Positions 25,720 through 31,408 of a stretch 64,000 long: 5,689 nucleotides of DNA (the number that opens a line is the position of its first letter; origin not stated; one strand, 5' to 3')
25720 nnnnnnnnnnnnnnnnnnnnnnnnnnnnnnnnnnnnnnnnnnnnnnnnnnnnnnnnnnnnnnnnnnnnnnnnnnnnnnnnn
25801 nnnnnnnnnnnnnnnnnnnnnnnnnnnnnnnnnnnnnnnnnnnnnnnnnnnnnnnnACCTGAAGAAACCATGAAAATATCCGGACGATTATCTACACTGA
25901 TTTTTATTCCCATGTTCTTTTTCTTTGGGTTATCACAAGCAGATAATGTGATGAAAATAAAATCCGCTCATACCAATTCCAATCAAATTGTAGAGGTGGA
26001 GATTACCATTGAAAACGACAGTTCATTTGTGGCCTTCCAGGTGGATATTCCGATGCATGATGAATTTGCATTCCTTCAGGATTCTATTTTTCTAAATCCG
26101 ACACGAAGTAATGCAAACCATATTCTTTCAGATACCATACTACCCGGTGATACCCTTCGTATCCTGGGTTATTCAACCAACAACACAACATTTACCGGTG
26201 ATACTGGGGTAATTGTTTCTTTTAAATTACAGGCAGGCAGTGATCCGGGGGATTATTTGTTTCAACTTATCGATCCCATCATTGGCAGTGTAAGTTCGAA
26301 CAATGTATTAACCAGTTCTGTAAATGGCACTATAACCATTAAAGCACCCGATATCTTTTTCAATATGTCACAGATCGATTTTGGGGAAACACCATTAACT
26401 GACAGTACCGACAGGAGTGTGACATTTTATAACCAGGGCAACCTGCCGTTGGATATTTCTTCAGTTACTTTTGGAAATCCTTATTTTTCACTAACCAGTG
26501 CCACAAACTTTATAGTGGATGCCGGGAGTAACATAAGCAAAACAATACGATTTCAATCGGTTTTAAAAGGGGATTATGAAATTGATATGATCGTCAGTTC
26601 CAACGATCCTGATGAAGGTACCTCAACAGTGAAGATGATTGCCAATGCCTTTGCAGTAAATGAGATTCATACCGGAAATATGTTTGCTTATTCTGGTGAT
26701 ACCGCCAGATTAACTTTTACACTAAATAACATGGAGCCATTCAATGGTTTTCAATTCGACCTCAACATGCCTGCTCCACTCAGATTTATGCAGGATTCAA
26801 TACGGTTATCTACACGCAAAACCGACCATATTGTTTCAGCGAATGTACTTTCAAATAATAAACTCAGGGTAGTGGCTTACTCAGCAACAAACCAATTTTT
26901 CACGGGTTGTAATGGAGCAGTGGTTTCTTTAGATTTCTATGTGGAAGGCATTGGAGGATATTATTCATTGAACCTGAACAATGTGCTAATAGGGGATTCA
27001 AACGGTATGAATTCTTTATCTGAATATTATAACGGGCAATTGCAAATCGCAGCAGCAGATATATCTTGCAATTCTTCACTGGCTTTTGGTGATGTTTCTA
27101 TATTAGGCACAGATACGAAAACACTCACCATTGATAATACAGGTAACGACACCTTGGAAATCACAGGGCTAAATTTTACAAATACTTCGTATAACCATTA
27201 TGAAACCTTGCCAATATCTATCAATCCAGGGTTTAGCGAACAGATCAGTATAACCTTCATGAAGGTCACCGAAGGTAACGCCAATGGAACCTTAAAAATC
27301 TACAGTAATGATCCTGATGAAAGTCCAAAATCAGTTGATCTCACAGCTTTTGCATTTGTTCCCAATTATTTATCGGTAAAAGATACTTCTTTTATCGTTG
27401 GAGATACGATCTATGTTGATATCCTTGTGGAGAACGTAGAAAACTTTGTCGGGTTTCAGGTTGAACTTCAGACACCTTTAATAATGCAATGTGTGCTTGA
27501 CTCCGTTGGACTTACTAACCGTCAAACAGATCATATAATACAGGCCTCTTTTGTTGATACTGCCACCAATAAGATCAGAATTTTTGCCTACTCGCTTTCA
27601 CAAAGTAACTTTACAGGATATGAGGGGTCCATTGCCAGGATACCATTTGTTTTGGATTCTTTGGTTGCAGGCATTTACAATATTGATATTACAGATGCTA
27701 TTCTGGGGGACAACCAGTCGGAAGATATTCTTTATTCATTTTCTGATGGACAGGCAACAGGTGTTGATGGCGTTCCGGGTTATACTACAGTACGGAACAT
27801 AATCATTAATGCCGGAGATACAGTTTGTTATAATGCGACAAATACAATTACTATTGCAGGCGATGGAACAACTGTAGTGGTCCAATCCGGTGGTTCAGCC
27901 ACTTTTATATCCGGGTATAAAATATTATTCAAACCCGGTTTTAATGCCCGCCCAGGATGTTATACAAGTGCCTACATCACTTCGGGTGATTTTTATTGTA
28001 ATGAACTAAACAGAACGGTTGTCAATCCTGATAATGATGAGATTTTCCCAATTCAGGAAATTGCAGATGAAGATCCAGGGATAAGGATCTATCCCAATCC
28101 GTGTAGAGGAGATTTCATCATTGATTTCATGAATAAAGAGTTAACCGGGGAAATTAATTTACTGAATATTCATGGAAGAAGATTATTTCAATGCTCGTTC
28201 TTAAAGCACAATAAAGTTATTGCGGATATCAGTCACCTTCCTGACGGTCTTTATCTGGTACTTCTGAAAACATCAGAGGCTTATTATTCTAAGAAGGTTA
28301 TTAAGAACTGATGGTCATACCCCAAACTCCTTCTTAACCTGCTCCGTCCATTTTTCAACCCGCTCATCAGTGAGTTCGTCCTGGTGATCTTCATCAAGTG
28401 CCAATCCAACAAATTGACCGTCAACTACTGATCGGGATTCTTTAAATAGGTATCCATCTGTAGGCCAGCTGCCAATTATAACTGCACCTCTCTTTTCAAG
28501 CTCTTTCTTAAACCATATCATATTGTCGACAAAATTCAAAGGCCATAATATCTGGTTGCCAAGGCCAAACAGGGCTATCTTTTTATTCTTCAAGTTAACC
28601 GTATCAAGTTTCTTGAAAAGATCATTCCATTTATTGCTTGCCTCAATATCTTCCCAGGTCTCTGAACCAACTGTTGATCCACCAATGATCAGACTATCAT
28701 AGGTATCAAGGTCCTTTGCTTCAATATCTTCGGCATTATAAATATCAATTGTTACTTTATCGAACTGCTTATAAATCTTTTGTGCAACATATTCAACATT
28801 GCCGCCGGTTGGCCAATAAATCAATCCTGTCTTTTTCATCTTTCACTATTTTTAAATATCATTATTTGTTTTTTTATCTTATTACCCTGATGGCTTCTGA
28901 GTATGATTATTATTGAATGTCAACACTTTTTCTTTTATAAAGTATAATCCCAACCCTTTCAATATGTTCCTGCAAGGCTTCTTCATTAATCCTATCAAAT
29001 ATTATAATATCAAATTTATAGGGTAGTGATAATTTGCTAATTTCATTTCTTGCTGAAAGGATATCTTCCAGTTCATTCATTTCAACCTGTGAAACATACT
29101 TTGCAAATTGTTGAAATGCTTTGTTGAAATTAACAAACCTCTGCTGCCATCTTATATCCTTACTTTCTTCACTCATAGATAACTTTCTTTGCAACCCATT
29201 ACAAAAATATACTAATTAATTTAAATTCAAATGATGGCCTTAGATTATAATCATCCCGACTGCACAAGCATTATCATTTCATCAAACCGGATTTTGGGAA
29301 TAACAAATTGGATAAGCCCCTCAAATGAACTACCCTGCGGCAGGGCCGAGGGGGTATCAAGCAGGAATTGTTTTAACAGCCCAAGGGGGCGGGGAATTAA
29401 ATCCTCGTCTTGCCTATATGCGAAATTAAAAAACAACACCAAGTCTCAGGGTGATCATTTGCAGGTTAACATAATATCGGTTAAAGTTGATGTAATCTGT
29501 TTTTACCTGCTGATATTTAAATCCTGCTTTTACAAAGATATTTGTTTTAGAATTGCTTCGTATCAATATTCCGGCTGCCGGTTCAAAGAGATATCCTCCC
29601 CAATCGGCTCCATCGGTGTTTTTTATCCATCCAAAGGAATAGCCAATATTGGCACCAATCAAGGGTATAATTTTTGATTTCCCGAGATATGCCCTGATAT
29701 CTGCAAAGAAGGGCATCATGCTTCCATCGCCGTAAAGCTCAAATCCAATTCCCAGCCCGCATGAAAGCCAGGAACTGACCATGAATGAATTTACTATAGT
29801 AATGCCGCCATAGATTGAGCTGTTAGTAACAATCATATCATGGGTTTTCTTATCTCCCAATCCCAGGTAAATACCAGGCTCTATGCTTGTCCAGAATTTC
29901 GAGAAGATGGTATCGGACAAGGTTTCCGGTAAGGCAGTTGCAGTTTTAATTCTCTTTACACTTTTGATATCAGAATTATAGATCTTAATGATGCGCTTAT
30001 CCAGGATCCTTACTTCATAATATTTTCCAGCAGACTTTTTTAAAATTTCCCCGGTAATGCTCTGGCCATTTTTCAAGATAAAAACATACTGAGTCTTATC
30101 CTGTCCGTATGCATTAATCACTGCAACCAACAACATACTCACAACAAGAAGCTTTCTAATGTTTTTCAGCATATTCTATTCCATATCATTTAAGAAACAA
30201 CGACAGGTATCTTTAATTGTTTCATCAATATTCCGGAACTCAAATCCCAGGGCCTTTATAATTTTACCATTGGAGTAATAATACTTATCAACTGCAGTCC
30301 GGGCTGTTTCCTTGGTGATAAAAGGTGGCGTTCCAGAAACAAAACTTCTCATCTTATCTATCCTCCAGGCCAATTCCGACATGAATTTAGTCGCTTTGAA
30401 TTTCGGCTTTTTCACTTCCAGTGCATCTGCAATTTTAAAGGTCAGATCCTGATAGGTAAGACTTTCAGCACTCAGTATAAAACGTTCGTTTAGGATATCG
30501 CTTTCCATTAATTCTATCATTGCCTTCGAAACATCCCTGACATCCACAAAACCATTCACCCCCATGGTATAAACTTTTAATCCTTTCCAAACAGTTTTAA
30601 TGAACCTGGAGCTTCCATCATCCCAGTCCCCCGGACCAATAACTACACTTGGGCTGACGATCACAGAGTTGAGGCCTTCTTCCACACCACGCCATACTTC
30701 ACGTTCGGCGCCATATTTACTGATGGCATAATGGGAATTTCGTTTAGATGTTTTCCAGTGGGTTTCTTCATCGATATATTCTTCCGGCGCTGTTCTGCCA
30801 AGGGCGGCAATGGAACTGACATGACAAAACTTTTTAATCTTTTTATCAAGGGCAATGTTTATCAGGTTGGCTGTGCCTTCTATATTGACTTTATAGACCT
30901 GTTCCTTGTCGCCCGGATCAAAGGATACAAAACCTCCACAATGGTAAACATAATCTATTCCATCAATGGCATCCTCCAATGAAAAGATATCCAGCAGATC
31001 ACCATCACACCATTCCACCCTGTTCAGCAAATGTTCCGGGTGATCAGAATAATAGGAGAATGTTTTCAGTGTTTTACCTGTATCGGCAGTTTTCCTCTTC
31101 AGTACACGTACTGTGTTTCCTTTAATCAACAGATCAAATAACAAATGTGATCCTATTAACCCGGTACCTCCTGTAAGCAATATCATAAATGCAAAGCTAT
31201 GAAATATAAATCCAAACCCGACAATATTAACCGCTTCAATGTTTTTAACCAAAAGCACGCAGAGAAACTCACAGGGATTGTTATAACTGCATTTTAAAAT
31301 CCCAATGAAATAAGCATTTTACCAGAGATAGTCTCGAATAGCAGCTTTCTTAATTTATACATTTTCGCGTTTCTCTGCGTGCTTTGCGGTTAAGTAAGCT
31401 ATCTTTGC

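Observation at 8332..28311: Cohesin-dockerin protease assembly: four dockerin-bearing S8 subtilases plus two cohesin-module proteins, all T9SS cargo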

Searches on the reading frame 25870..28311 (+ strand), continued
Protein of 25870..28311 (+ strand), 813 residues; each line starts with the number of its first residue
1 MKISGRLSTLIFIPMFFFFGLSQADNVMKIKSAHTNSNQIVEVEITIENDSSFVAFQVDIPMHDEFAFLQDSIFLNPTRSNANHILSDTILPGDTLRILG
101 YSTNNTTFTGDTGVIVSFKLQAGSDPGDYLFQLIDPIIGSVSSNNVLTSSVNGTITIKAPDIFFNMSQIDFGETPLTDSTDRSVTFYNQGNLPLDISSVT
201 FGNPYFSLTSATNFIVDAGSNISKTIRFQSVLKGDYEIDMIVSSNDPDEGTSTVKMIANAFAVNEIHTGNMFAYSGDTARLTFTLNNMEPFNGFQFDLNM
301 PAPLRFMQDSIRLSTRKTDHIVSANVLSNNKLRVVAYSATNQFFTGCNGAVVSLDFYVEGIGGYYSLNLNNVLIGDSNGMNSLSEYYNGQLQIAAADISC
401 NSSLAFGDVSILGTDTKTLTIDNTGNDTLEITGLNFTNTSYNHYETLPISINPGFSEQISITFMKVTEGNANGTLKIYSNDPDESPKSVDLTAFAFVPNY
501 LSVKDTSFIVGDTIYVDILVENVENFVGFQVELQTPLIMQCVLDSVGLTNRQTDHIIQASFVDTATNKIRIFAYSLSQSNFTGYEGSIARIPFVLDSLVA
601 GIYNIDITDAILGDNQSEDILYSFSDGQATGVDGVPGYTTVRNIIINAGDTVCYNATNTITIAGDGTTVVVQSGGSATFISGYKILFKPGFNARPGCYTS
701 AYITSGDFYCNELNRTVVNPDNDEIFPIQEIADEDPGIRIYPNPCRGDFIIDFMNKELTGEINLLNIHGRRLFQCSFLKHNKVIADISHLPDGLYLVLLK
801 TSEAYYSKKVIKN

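Call 52: fold_search(model_id=the predicted structure, library=pdb)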
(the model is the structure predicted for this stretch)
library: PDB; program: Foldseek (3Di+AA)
matches with E <= 10: 1932; with E <= 0.001: 471
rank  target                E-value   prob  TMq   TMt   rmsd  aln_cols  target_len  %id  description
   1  9ijj_C                3.8e-23  1.00  0.23  0.20  24.2       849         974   11  In situ structure of the central apparatus in mouse sperm axoneme. (released 2025-06-04)
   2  9ijj_h                1.4e-22  1.00  0.18  0.11  27.8       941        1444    9  In situ structure of the central apparatus in mouse sperm axoneme. (released 2025-06-04)
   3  7som_D                1.8e-22  1.00  0.18  0.11  27.0       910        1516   10  Ciliary C2 central pair apparatus isolated from Chlamydomonas reinhardtii (released 2022-04-13)
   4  9ijj_4I               2.2e-21  1.00  0.24  0.08  34.4       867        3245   11  In situ structure of the central apparatus in mouse sperm axoneme. (released 2025-06-04)
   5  7sqc_O0               1.3e-20  1.00  0.16  0.13  31.7      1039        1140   11  Ciliary C1 central pair apparatus isolated from Chlamydomonas reinhardtii (released 2022-04-13)
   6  7sqc_2A               1.4e-20  1.00  0.18  0.19  30.7       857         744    9  Ciliary C1 central pair apparatus isolated from Chlamydomonas reinhardtii (released 2022-04-13)
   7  7sqc_2B               3.7e-20  1.00  0.19  0.20  30.8       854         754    9  Ciliary C1 central pair apparatus isolated from Chlamydomonas reinhardtii (released 2022-04-13)
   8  9ijj_4H               4.9e-20  1.00  0.23  0.07  25.9       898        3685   10  In situ structure of the central apparatus in mouse sperm axoneme. (released 2025-06-04)
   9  9ijj_O                5.1e-20  1.00  0.19  0.14  33.1       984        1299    9  In situ structure of the central apparatus in mouse sperm axoneme. (released 2025-06-04)
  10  9ijj_4J               5.9e-20  1.00  0.19  0.21  26.8       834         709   10  In situ structure of the central apparatus in mouse sperm axoneme. (released 2025-06-04)
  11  9ijj_4G               2.8e-19  1.00  0.23  0.07  25.5       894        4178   10  In situ structure of the central apparatus in mouse sperm axoneme. (released 2025-06-04)
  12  9ijj_4A               6.7e-19  1.00  0.16  0.06  34.7       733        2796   10  In situ structure of the central apparatus in mouse sperm axoneme. (released 2025-06-04)
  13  9ijj_E                8.5e-19  1.00  0.15  0.22  17.5       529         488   12  In situ structure of the central apparatus in mouse sperm axoneme. (released 2025-06-04)
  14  7n6g_4C               1.7e-17  1.00  0.19  0.23  21.9       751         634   10  C1 of central pair (released 2022-05-18)
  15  7sqc_F1               2.7e-17  1.00  0.17  0.26  16.9       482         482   11  Ciliary C1 central pair apparatus isolated from Chlamydomonas reinhardtii (released 2022-04-13)
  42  3l8q_C                2.1e-10  1.00  0.14  0.31  33.5       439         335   12  Structure analysis of the type II cohesin dyad from the adaptor ScaA scaffoldin of Acetivibrio cellulolyticus (released 2010-05-05)
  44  3l8q_D                2.1e-10  1.00  0.14  0.32  33.3       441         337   13  Structure analysis of the type II cohesin dyad from the adaptor ScaA scaffoldin of Acetivibrio cellulolyticus (released 2010-05-05)
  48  3l8q_A                3.9e-10  1.00  0.15  0.33  33.1       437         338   11  Structure analysis of the type II cohesin dyad from the adaptor ScaA scaffoldin of Acetivibrio cellulolyticus (released 2010-05-05)
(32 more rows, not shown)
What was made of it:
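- On Cohesin (PF00963): Foldseek with the whole 813-aa model ranks multi-Ig chains first, with the cohesin dyad 3l8q at E 2e-10 and TMt 0.31-0.33 (call 52).
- The cohesin dyad 3l8q matches by Foldseek at E 2e-10 (call 52).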

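Call 64: search_protein_families(library=pfam, proteins=[L077:917-9631:+, L076:3-9983:+], max_evalue=0.001)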
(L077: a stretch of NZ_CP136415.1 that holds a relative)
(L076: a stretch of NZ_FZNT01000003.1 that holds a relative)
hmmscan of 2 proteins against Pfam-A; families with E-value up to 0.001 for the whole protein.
L077:917-9631:+ (2905 aa): 10 families
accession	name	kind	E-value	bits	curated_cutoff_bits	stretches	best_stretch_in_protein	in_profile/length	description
PF01436.27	NHL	-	1.1e-79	259.1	20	3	928-954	1-27/28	NHL repeat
PF25021.1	TEN_NHL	-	5.9e-30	104.9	27.1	0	465-499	131-165/357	Teneurin NHL domain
PF13517.12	FG-GAP_3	-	7.4e-30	103.8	26.9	3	1699-1761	1-61/61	FG-GAP-like repeat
PF16403.11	Bact_surface_Ig-like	-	1.4e-14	54.3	27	1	186-259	1-71/71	Bacterial surface protein, Ig-like domain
PF08450.18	SGL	-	2.1e-13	50.9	26.3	0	883-1008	90-213/246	SMP-30/Gluconolactonase/LRE-like region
PF06739.17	SBBP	-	1.9e-12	47.4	20.5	0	1531-1549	10-28/38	Beta-propeller repeat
PF01839.29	FG-GAP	-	1.6e-06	28.3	22.1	0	2468-2483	6-21/37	FG-GAP repeat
PF14517.12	Tachylectin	-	2.4e-06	28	29.8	0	1330-1509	29-200/230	Tachylectin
PF00404.24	Dockerin_1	-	8.3e-05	23.2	22.9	1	2752-2799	1-49/57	Dockerin type I domain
PF12256.14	TcdB_toxin_midN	-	0.00097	18.9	24.8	0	2243-2275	27-57/181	Insecticide toxin TcdB middle/N-terminal region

L076:3-9983:+ (3327 aa): 6 families
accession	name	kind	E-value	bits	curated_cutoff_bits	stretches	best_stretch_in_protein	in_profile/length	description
PF01436.27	NHL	-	7.8e-54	177.6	20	3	1772-1798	1-27/28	NHL repeat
PF13517.12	FG-GAP_3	-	1.2e-26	93.6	26.9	6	2073-2135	1-60/61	FG-GAP-like repeat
PF00028.23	Cadherin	-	1.3e-24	86.8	28.8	3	111-194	4-90/93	Cadherin domain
PF25021.1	TEN_NHL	-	6.3e-18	65.3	27.1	0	1820-1895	258-336/357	Teneurin NHL domain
PF01839.29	FG-GAP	-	5.7e-07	29.7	22.1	0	2772-2787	6-21/37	FG-GAP repeat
PF00404.24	Dockerin_1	-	1.6e-06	28.7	22.9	1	3050-3097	1-49/57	Dockerin type I domain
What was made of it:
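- In Lutibacter and Polaribacter the upstream gene is an NHL/FG-GAP/cadherin giant that still carries a dockerin (call 64). Partner genes keep the dockerin even when the catalytic cargo is replaced (call 64).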

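Call 88: find_encoding_contigs(protein=P0170, flank=10000, max_places=2)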
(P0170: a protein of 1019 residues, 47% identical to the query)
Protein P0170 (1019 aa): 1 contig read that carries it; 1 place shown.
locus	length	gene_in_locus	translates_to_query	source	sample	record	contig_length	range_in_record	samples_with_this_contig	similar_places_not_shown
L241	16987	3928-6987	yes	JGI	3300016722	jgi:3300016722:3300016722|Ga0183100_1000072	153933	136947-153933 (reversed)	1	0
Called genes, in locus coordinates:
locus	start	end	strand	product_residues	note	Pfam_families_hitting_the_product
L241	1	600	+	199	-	?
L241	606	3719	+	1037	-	PF00082:Peptidase_S8, PF00404:Dockerin_1, PF18962:Por_Secre_tail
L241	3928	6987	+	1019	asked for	PF15780:ASH, PF22073:Cep192_D4, PF22544:HYDIN_VesB_CFA65-like_Ig, PF07610:DUF1573, PF12371:TMEM131_like_N, PF17210:SdrD_B, PF00963:Cohesin, PF18962:Por_Secre_tail, +4 more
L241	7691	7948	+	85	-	-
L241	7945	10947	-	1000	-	PF02368:Big_2, PF19408:PKD_6, PF18962:Por_Secre_tail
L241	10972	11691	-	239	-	PF03575:Peptidase_S51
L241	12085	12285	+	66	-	PF00313:CSD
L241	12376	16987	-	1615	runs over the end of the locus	PF07494:Reg_prop (faint), PF15902:Sortilin-Vps10 (faint), PF19408:PKD_6, PF13860:FlgD_ig (weak), PF18962:Por_Secre_tail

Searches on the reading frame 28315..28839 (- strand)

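Call 27: search_protein_families(library=pfam, proteins=[window:28315-28839:-], max_evalue=0.001)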
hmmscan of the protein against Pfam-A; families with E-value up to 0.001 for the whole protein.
window:28315-28839:- (174 aa): 1 family
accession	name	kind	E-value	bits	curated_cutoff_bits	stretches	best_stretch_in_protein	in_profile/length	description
PF00258.30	Flavodoxin_1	-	4.8e-19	69.4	25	1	6-164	1-143/143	Flavodoxin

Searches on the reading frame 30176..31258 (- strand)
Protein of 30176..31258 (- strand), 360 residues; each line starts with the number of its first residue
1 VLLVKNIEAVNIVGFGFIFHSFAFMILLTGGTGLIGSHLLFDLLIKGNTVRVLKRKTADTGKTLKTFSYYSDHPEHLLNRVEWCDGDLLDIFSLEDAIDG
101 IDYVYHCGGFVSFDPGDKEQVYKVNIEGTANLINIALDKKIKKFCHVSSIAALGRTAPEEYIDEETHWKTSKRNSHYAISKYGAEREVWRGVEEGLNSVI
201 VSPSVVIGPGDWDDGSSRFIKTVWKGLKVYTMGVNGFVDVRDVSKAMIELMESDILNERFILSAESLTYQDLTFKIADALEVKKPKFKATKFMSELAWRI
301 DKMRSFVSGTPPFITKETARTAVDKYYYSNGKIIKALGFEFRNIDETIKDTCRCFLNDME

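Call 27: search_protein_families(library=pfam, proteins=[window:30176-31258:-], max_evalue=0.001)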
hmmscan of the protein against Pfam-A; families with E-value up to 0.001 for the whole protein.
window:30176-31258:- (360 aa): 8 families
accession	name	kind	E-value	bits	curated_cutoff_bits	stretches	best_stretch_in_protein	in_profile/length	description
PF01370.27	Epimerase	-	2.2e-30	106.3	20.9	1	26-253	1-227/240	NAD dependent epimerase/dehydratase family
PF07993.18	NAD_binding_4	-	1.5e-22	80.4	20.1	1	28-230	1-229/258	Male sterility protein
PF16363.11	GDP_Man_Dehyd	-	2.1e-19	70.6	27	1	27-349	1-330/332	GDP-mannose 4,6 dehydratase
PF01073.25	3Beta_HSD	-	2.3e-18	66.6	22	1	28-233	2-207/280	3-beta hydroxysteroid dehydrogenase/isomerase family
PF13460.12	NAD_binding_10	-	1.8e-10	41.4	27.2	1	30-206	1-146/184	NAD(P)H-binding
PF02719.21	Polysacc_synt_2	-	3.8e-07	30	20.2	1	26-149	1-128/293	Polysaccharide biosynthesis protein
PF04321.23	RmlD_sub_bind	-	1.5e-05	24.7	27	1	25-201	2-146/287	RmlD substrate binding domain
PF05368.20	NmrA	-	2e-05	24.8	27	1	26-152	5-110/298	NmrA-like family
